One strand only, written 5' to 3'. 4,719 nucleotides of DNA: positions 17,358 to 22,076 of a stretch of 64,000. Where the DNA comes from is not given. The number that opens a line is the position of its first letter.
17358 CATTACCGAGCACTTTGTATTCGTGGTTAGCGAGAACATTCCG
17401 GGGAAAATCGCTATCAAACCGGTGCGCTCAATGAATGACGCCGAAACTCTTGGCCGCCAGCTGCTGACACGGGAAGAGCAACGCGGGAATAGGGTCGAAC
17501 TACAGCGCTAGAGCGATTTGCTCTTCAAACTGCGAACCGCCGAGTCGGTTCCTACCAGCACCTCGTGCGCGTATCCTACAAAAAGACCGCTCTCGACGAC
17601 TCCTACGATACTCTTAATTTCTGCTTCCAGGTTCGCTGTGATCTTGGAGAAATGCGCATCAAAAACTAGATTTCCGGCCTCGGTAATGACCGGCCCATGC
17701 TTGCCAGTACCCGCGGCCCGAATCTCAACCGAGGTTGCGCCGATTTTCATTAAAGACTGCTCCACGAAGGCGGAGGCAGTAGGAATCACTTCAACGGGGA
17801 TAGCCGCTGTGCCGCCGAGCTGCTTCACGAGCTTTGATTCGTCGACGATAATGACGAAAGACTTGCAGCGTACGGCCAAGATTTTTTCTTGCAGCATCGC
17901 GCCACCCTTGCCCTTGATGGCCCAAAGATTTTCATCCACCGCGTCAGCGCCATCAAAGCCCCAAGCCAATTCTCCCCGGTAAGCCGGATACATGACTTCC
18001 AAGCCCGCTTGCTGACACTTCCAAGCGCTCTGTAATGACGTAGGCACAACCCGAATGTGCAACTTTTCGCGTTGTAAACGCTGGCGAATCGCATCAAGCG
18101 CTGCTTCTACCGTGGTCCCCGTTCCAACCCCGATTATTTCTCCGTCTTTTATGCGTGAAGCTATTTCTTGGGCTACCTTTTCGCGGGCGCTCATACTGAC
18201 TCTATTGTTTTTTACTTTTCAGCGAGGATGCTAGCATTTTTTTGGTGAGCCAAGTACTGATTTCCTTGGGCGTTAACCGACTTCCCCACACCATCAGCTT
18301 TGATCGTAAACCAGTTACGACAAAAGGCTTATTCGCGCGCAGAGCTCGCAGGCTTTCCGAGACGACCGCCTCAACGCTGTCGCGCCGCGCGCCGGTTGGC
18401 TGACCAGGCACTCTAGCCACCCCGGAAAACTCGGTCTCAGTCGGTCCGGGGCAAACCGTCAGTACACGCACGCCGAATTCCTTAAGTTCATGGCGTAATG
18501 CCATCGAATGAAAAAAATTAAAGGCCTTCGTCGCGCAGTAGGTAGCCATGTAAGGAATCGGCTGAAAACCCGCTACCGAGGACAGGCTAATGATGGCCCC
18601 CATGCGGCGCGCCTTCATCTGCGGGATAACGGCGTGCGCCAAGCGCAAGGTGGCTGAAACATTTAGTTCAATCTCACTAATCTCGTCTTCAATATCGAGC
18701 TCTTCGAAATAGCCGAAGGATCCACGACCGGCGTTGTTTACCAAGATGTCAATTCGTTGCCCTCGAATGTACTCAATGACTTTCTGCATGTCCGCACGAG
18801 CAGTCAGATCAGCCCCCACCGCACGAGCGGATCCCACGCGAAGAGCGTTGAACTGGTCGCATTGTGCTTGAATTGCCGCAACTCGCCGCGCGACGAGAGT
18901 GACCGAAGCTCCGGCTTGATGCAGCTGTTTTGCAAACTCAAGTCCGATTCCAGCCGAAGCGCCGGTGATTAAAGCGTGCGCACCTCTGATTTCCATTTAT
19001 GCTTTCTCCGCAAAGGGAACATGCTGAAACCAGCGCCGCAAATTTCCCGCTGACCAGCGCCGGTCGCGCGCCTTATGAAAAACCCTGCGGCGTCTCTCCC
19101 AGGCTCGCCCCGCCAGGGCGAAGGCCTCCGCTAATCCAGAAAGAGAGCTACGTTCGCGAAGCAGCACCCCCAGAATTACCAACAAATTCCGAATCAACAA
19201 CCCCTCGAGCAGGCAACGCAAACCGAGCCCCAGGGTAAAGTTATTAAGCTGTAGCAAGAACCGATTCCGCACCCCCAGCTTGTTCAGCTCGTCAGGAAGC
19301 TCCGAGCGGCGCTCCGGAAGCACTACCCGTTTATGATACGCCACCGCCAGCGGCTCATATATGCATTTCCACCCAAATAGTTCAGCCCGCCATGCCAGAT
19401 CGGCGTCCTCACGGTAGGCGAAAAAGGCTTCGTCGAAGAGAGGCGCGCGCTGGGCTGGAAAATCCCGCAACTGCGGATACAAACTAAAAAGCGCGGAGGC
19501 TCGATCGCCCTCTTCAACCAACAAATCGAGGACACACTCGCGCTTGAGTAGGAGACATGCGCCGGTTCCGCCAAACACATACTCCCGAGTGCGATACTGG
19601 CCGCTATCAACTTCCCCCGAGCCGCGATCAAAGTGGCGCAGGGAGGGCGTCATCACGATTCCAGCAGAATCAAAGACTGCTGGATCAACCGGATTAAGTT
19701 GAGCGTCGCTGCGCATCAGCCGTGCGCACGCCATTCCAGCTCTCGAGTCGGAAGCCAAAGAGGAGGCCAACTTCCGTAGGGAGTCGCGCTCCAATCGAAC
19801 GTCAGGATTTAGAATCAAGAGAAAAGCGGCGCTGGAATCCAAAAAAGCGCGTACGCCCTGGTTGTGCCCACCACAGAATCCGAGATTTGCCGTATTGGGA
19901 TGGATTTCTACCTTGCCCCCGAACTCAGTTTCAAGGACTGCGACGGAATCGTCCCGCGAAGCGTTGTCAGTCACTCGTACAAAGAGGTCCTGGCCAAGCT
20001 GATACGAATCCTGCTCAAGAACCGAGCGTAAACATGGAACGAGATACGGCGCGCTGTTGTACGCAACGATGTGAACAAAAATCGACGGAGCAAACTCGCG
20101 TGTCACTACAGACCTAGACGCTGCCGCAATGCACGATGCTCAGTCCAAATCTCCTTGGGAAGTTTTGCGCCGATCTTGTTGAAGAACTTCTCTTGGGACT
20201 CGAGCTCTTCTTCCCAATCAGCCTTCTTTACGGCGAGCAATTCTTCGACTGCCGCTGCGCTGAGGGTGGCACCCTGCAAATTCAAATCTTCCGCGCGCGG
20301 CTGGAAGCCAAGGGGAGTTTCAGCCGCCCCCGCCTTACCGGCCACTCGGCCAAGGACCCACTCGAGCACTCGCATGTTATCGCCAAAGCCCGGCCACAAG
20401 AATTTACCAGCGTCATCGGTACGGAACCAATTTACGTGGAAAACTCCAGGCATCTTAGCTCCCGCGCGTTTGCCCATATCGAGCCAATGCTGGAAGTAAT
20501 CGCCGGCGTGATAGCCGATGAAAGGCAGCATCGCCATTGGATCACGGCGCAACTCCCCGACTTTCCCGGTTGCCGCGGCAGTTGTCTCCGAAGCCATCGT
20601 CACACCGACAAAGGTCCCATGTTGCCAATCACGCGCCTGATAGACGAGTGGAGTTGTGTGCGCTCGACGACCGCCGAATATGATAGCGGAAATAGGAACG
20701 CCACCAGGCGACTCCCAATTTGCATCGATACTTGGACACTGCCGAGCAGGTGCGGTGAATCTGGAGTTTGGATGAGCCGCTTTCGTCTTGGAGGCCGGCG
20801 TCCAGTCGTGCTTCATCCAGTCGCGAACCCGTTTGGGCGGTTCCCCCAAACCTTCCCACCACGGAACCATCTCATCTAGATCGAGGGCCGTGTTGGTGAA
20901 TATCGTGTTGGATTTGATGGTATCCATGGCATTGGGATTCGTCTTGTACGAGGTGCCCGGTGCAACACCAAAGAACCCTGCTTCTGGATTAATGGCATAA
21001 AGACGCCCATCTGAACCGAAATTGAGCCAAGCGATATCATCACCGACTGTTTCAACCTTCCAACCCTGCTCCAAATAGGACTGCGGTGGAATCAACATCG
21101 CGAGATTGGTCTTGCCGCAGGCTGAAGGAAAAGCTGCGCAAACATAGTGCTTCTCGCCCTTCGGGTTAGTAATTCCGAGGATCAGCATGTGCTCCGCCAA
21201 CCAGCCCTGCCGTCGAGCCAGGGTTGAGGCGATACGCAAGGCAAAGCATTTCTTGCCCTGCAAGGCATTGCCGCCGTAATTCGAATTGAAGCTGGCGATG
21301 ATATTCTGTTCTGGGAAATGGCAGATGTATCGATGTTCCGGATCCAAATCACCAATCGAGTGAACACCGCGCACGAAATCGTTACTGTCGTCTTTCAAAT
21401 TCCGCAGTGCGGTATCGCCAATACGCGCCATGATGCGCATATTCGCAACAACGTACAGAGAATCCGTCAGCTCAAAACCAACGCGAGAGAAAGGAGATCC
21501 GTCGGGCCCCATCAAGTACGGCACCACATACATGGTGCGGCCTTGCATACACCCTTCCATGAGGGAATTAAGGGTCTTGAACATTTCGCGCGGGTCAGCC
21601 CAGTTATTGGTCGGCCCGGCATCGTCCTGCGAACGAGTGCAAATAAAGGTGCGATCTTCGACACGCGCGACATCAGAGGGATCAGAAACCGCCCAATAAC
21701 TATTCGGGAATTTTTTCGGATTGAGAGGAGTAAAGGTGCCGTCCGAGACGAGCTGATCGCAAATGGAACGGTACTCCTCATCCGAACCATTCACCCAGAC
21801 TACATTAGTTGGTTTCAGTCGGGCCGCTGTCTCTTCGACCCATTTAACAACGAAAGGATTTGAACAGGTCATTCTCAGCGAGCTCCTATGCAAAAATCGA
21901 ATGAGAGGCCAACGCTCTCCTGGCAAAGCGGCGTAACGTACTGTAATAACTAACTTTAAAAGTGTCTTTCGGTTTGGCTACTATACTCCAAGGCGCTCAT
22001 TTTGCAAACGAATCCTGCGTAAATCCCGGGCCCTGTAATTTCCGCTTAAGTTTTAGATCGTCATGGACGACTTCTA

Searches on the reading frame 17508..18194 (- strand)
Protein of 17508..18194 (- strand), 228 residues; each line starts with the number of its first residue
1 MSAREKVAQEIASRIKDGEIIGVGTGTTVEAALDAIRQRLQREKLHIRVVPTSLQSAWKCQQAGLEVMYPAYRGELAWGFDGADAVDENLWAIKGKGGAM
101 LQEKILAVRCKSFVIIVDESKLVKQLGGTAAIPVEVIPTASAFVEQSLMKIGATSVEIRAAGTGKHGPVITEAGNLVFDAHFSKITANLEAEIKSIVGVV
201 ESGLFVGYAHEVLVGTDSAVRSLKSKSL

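Call 6: search_protein_families(library=pfam, proteins=[window:17508-18194:-], max_evalue=0.001)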
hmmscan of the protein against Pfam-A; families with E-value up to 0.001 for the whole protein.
window:17508-18194:- (228 aa): 3 families
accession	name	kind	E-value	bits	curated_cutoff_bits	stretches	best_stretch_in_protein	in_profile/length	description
PF06026.20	Rib_5-P_isom_A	-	1.9e-51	174.6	26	1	49-217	2-171/173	Ribose 5-phosphate isomerase A (phosphoriboisomerase A)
PF00455.28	DeoRC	-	2e-05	25.1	31.8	1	3-57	5-54/160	DeoR C terminal sensor domain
PF04198.19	Sugar-bind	-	0.00083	19.1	27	0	6-45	42-80/257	Putative sugar-binding domain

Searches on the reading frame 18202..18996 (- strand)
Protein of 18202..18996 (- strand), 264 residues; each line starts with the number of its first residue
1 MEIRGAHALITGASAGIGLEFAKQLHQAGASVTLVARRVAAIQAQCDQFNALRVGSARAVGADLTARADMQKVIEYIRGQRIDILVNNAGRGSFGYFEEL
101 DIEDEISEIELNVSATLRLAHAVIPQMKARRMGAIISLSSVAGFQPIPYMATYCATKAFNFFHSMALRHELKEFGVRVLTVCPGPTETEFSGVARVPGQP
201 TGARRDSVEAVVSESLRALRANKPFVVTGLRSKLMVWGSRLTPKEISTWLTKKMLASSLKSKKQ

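Call 6: search_protein_families(library=pfam, proteins=[window:18202-18996:-], max_evalue=0.001)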
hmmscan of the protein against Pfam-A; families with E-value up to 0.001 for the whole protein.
window:18202-18996:- (264 aa): 6 families
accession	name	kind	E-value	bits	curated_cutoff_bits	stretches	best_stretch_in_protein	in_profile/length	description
PF00106.31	adh_short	-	4.4e-47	160.5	26.6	1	7-191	2-187/195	short chain dehydrogenase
PF13561.12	adh_short_C2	-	4.3e-27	95.7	27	1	12-191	1-181/236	Enoyl-(Acyl carrier protein) reductase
PF08659.16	KR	-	6.2e-12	46.2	22.6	1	8-159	3-155/180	KR domain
PF01370.27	Epimerase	-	7.6e-07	29.2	20.9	1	8-142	1-117/240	NAD dependent epimerase/dehydratase family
PF13579.12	Glyco_trans_4_4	-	0.00075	20.3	29.7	0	19-86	8-76/158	Glycosyl transferase 4-like domain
PF00070.33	Pyr_redox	-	0.00095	20.1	22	0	9-47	3-39/82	Pyridine nucleotide-disulphide oxidoreductase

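Call 21: search_protein_families(library=ncbifam, proteins=[window:18202-18996:-], max_evalue=0.001)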
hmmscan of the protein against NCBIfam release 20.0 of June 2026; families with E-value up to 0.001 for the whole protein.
window:18202-18996:- (264 aa): 221 families (the best 25 are shown)
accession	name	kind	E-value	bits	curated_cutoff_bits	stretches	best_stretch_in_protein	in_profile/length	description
NF040690.1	mycolate_SDR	equivalog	4.8e-54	183.5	380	1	6-253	9-259/265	mycolate reductase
NF004823.0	PRK06179.1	subfamily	5.4e-41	140.8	310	1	7-227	7-221/271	oxidoreductase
NF006565.0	PRK09072.1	equivalog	5.9e-41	140.8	238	1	1-254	1-253/265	SDR family oxidoreductase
NF004826.0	PRK06182.1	subfamily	1.2e-38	133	305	1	8-195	7-189/274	oxidoreductase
NF004824.0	PRK06180.1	subfamily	1.4e-38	132.7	298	1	7-194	6-191/279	oxidoreductase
NF005878.0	PRK07825.1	subfamily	1.7e-38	132.5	287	1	2-258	6-256/278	short chain dehydrogenase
NF004825.0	PRK06181.1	equivalog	4.7e-38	131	215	1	4-253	5-262/268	SDR family oxidoreductase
NF005672.0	PRK07454.1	equivalog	4.2e-36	124.4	234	1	7-190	8-192/241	SDR family oxidoreductase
NF005594.0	PRK07326.1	equivalog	6.5e-36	124.1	271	1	3-195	4-195/237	SDR family oxidoreductase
NF005559.1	PRK07231.1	subfamily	3e-35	121.9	215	1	4-192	3-192/249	glucose 1-dehydrogenase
NF006114.0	PRK08263.1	subfamily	2.5e-33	115.5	290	1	9-195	7-191/280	short chain dehydrogenase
NF005806.0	PRK07666.1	equivalog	4.9e-33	114.4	286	1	2-190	4-193/239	3-ketoacyl-ACP reductase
NF006118.0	PRK08264.1-4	subfamily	8.9e-32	110.5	279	1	1-235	1-223/244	SDR family oxidoreductase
NF006123.0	PRK08267.1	equivalog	3.4e-31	108.4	261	1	8-254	5-256/261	SDR family oxidoreductase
TIGR04316.1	dhbA_paeA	equivalog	5.7e-31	108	300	1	8-190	1-184/250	2,3-dihydro-2,3-dihydroxybenzoate dehydrogenase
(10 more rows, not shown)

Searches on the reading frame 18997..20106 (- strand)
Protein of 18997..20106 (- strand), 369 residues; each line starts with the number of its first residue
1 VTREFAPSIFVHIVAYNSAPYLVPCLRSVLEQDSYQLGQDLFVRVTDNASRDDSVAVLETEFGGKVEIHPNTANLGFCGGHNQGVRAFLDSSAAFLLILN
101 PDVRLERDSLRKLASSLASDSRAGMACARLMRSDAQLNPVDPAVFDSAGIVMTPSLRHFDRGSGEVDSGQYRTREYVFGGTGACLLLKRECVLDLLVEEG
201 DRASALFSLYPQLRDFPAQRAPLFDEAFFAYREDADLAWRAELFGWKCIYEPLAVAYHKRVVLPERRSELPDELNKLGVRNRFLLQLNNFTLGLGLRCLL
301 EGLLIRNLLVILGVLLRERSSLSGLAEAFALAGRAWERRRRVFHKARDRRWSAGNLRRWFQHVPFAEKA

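Call 6: search_protein_families(library=pfam, proteins=[window:18997-20106:-], max_evalue=0.001)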
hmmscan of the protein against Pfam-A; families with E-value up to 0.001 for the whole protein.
window:18997-20106:- (369 aa): 2 families
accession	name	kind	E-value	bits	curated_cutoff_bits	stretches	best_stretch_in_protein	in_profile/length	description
PF00535.33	Glycos_transf_2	-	3.6e-13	50.2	23.3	1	11-135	2-121/168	Glycosyl transferase family 2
PF13641.12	Glyco_tranf_2_3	-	2.6e-09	37.9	27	1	7-259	1-212/230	Glycosyltransferase like family 2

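Call 21: search_protein_families(library=ncbifam, proteins=[window:18997-20106:-], max_evalue=0.001)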
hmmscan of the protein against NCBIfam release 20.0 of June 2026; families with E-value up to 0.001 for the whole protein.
window:18997-20106:- (369 aa): 3 families
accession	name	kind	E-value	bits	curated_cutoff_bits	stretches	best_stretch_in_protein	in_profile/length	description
TIGR03965.1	mycofact_glyco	equivalog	9.1e-07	28.1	280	0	224-259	247-281/467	mycofactocin biosynthesis glycosyltransferase MftF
NF041875.1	EPS_EpsD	equivalog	0.00042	19.8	370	0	224-260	173-208/325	exopolysaccharide biosynthesis glycosyltransferase EpsD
TIGR04242.1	nodulat_NodC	equivalog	0.00059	18.9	550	1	4-132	45-170/395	chitooligosaccharide synthase NodC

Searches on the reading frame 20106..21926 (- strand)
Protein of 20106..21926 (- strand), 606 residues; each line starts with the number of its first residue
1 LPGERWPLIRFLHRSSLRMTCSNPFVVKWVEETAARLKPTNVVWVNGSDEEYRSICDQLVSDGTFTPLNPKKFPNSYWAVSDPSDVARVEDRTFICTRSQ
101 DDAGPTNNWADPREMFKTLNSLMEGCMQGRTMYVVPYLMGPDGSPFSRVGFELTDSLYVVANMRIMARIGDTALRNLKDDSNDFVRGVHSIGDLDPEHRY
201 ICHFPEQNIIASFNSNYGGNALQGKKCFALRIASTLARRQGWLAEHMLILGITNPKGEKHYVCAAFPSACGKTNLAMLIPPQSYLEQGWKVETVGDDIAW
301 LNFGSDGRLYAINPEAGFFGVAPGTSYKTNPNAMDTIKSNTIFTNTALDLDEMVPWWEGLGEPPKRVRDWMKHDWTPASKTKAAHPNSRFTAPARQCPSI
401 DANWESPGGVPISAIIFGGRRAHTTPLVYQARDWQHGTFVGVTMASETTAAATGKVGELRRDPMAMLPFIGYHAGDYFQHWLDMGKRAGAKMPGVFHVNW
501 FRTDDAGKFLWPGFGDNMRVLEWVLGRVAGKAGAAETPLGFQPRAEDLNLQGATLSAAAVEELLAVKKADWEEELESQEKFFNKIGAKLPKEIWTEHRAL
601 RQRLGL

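Call 6: search_protein_families(library=pfam, proteins=[window:20106-21926:-], max_evalue=0.001)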
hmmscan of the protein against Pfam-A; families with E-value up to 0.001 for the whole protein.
window:20106-21926:- (606 aa): 2 families
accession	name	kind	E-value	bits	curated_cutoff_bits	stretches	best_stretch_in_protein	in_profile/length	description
PF00821.23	PEPCK_GTP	-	1.5e-166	554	23.8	1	242-603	1-357/357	Phosphoenolpyruvate carboxykinase C-terminal P-loop domain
PF17297.7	PEPCK_N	-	5.1e-86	288.3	23.8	1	28-238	1-218/218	Phosphoenolpyruvate carboxykinase N-terminal domain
